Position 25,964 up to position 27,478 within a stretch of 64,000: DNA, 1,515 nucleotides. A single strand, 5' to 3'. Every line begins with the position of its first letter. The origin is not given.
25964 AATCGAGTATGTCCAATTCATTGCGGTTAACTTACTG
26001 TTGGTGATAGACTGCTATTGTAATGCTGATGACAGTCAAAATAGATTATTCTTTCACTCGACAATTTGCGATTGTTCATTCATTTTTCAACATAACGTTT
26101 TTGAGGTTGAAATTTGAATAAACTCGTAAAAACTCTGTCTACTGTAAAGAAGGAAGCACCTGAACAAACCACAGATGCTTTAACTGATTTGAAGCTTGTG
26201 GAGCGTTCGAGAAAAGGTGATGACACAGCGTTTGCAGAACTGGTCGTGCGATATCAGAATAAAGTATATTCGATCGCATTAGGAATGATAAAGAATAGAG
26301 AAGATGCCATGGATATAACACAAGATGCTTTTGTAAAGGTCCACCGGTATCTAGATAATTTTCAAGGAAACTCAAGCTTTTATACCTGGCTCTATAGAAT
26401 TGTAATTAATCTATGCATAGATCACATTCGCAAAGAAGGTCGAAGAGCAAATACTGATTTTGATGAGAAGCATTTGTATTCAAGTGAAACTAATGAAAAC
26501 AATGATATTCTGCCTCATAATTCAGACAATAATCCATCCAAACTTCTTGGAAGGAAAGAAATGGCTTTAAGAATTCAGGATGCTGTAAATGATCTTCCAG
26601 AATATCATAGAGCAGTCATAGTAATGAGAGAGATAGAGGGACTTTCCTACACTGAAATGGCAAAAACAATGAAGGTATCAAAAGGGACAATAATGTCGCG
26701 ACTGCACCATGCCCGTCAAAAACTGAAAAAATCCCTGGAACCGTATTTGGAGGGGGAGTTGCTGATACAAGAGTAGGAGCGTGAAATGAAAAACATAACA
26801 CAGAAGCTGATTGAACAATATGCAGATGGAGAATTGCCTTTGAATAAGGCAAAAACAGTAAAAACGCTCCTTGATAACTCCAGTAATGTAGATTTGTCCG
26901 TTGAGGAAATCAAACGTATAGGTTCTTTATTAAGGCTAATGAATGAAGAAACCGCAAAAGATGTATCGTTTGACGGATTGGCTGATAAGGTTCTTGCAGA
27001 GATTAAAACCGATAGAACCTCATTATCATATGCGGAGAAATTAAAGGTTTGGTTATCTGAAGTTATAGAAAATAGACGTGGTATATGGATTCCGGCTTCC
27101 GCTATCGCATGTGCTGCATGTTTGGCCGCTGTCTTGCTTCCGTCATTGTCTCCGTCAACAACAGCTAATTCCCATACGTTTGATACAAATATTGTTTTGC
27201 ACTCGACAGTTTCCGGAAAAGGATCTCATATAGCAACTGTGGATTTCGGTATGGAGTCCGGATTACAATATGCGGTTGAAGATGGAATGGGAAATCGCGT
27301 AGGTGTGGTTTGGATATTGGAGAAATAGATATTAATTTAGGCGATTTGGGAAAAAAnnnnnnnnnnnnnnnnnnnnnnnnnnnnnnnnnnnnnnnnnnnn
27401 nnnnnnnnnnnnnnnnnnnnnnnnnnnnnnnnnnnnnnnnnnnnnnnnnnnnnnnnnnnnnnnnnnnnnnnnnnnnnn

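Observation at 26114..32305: ECF sigma/anti-sigma pair followed by two secreted proteins, a PEGA pseudokinase and a TPR-PEGA protein, all on one strand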

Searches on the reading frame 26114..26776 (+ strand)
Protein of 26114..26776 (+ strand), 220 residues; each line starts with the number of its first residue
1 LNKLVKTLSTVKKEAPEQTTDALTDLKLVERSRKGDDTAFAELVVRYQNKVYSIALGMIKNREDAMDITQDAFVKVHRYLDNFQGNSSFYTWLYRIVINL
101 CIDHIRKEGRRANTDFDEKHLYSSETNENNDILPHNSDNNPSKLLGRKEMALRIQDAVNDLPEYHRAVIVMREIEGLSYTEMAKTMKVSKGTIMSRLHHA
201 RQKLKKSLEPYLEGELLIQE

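Call 4: search_protein_families(library=pfam, proteins=[window:26114-26776:+], max_evalue=0.1)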
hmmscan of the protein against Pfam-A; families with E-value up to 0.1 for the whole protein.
window:26114-26776:+ (220 aa): 7 families
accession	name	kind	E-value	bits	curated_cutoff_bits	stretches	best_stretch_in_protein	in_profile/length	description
PF04542.20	Sigma70_r2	-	2.5e-20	72.5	24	1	43-111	1-71/71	Sigma-70 region 2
PF08281.18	Sigma70_r4_2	-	2.3e-14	53.2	25.7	1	152-204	2-54/54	Sigma-70, region 4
PF07638.17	Sigma70_ECF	-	1.1e-13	51.9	21.1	1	27-208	6-183/185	ECF sigma factor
PF04545.22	Sigma70_r4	-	3.5e-11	42.9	24.1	1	159-206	3-50/50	Sigma-70, region 4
PF02001.22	DUF134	-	0.015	16.3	27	1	169-218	43-89/98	Protein of unknown function DUF134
PF20432.4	Xre-like-HTH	-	0.021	15.5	25.8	1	173-206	20-52/63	Antitoxin Xre-like helix-turn-helix domain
PF13384.12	HTH_23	-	0.022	15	24.6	1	163-199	4-40/50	Homeodomain-like domain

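Call 5: search_protein_families(library=ncbifam, proteins=[window:26114-26776:+], max_evalue=0.1)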
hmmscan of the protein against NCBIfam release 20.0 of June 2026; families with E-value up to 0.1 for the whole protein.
window:26114-26776:+ (220 aa): 122 families (the best 25 are shown)
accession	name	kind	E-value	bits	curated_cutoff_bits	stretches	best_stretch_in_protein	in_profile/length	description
TIGR02939.1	RpoE_Sigma70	equivalog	8e-47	159.7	236.15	1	21-212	3-190/190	RNA polymerase sigma factor RpoE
NF008888.0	PRK11922.1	equivalog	3.3e-45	154.5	204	1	13-212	5-200/231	RNA polymerase sigma factor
NF007225.0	PRK09643.1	equivalog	1.9e-41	142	190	1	17-212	6-186/204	RNA polymerase sigma factor SigM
NF007223.0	PRK09641.1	equivalog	2.1e-41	141.8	209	1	26-209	6-185/187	RNA polymerase sigma factor SigW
NF009166.1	PRK12513.1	equivalog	4.9e-40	137.3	206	1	20-209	4-187/193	RNA polymerase sigma factor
NF009171.0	PRK12518.1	equivalog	6.9e-35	120.6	208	1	19-209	8-185/191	RNA polymerase sigma factor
TIGR02948.1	SigW_bacill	equivalog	1.1e-34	120.1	243.1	1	25-208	5-184/187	RNA polymerase sigma factor SigW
TIGR02937.1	sigma70-ECF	superfamily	2e-34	118.6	42.9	1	39-208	2-165/165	sigma-70 family RNA polymerase sigma factor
NF004113.0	PRK05602.1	equivalog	2.7e-34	118.6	208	1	7-209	14-202/211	RNA polymerase sigma factor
TIGR02985.1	Sig70_bacteroi1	subfamily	3.8e-34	118.2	126.4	1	39-208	2-162/162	RNA polymerase sigma-70 factor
NF007229.0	PRK09647.1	equivalog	7.2e-33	113.8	265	1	11-209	16-203/220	RNA polymerase sigma factor SigE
NF058625.1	sigma_PG0214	equivalog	2.6e-31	108.6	130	1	38-209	4-162/170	GFO_1088 family ECF-type sigma factor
TIGR02954.1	Sig70_famx3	hypoth_equivalog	6.4e-30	104.1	188.5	1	24-209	2-168/170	RNA polymerase sigma-70 factor, TIGR02954 family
NF007216.0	PRK09638.1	equivalog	7.5e-30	104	194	1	25-209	5-175/180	RNA polymerase sigma factor SigY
NF006930.0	PRK09415.1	subfamily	7.8e-30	104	198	1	37-209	15-176/179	RNA polymerase factor sigma C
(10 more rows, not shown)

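Call 80: search_solved_structures(query=window:26114-26776:+, max_evalue=1e-10)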
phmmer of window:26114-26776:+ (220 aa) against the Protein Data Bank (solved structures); distinct sequences matched with E-value up to 1e-10: 15.
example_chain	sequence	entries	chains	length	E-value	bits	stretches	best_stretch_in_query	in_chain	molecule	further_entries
8z6g_B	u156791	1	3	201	1.1e-37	132.7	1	25-215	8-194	RNA polymerase sigma factor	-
6in7_B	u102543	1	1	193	2.4e-37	131.5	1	25-212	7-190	RNA polymerase sigma-H factor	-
1or7_A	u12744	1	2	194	1.3e-36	129.2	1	20-212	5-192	RNA polymerase sigma-E factor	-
6jbq_F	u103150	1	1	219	1.5e-36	128.9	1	19-212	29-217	ECF RNA polymerase sigma-E factor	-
5wuq_A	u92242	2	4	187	1e-27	100.1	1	27-209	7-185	ECF RNA polymerase sigma factor SigW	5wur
9m9d_F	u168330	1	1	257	6e-24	87.8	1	37-212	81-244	ECF RNA polymerase sigma factor SigE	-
9m9e_F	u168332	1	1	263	6.3e-24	87.7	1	37-212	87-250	ECF RNA polymerase sigma factor SigE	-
9m98_F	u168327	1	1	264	6.4e-24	87.7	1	37-212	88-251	ECF RNA polymerase sigma factor SigE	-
2map_A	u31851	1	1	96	3e-23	85.5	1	21-112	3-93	RNA polymerase sigma factor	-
2mao_A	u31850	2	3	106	3.1e-23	85.5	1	21-113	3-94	RNA polymerase sigma factor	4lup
5or5_A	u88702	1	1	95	2.8e-20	75.8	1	21-112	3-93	ECF RNA polymerase sigma-E factor,ECF RNA polymerase sigma factor SigW,ECF RNA polymerase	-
5zx2_F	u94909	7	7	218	2.4e-17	66.3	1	45-207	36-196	ECF RNA polymerase sigma factor SigH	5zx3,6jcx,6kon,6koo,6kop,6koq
6jcy_F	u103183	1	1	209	3.1e-17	65.8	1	45-207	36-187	ECF RNA polymerase sigma factor SigH,ECF RNA polymerase sigma factor SigE,ECF RNA polymera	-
7qh5_A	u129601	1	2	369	5.5e-14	55.3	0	30-110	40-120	RNA polymerase sigma factor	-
4cxf_A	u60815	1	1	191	3.6e-11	46.1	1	27-209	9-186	RNA POLYMERASE SIGMA FACTOR CNRH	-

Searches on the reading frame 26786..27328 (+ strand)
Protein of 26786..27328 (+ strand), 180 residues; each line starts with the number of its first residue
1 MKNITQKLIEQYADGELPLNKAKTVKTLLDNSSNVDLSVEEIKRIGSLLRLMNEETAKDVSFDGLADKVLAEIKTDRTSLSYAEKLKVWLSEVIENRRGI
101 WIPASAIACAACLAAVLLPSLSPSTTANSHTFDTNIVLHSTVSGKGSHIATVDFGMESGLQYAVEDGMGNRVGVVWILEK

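Call 4: search_protein_families(library=pfam, proteins=[window:26786-27328:+], max_evalue=0.1)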
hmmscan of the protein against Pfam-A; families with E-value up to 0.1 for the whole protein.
window:26786-27328:+ (180 aa): 0 families

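Call 5: search_protein_families(library=ncbifam, proteins=[window:26786-27328:+], max_evalue=0.1)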
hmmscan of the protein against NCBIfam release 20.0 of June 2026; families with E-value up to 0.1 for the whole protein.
window:26786-27328:+ (180 aa): 1 family
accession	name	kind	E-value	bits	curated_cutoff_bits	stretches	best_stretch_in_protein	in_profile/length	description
TIGR02451.1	anti_sig_ChrR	subfamily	0.09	12.6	124.5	0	4-84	3-80/216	ChrR family anti-sigma-E factor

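Call 53: search_solved_structures(query=A3, max_evalue=10, show_alignments=2)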
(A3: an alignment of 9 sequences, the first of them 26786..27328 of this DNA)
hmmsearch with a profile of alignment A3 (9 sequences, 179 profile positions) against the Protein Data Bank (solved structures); distinct sequences matched with E-value up to 10: 10.
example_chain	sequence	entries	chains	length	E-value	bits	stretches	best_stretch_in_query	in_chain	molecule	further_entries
5wuq_C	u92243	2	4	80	0.055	16.4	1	7-54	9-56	Anti-sigma-W factor RsiW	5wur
8rlz_A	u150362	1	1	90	0.062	16.3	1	5-50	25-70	Antisigma factor DdvA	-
8snb_2V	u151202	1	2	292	0.13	15.2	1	4-69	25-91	Cilia- and flagella-associated protein 161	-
3n3u_A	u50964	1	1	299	0.34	13.9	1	17-95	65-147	Adenosine monophosphate-protein transferase ibpA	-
4itr_A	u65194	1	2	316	0.36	13.8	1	17-95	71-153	Adenosine monophosphate-protein transferase and cysteine protease IbpA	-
6siu_A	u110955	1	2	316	0.37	13.7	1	17-95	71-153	Protein adenylyltransferase and cysteine protease IbpA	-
3hug_B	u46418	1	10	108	0.42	13.6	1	12-61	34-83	PROBABLE CONSERVED MEMBRANE PROTEIN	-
2pms_C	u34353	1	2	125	1.2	12.1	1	38-84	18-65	PNEUMOCOCCAL SURFACE PROTEIN A (PSPA)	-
2klo_A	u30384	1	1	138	1.4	11.9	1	18-93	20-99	DNA replication factor Cdt1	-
9lm9_A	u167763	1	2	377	1.4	11.9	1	5-33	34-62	bvFP-Pfr16.v14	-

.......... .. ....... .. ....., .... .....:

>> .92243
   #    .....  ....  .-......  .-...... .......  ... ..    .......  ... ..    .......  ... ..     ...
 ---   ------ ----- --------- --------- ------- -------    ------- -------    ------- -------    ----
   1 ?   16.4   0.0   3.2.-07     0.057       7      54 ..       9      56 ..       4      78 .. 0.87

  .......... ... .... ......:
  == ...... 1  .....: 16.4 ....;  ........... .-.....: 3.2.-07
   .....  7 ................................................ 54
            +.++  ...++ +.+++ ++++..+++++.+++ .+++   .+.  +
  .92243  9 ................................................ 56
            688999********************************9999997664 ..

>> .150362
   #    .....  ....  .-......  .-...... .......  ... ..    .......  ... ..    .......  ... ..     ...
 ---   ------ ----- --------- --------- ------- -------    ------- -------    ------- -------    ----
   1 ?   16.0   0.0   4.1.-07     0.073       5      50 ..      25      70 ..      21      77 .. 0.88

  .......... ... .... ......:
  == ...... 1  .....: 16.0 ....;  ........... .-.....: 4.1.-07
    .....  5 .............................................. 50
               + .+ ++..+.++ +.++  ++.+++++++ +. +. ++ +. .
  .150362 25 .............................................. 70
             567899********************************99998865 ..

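Call 54: search_protein_families(library=pfam, alignment_id=A3, max_evalue=1)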
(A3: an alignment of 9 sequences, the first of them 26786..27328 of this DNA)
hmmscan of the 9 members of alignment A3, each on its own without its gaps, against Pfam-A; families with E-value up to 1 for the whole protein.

A. member 1, window:26786-27328:+ (180 aa): 2 families
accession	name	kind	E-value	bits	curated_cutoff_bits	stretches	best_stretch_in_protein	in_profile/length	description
PF13369.12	Transglut_core2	-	0.17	11.8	23.5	1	61-111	27-77/155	Transglutaminase-like superfamily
PF11796.13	DUF3323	-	0.31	11.3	26.6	0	108-137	129-160/209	Protein of unknown function N-terminus (DUF3323)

B. families by the number of members that match (of 9 scanned): 5 families
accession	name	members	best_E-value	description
PF13490.11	zf-HC2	5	4.1e-06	Putative zinc-finger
PF10399.14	UCR_Fe-S_N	2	0.049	Ubiquitinol-cytochrome C reductase Fe-S subunit TAT signal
PF00177.27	Ribosomal_S7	1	0.12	Ribosomal protein S7p/S5e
PF13369.12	Transglut_core2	1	0.17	Transglutaminase-like superfamily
PF11796.13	DUF3323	1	0.31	Protein of unknown function N-terminus (DUF3323)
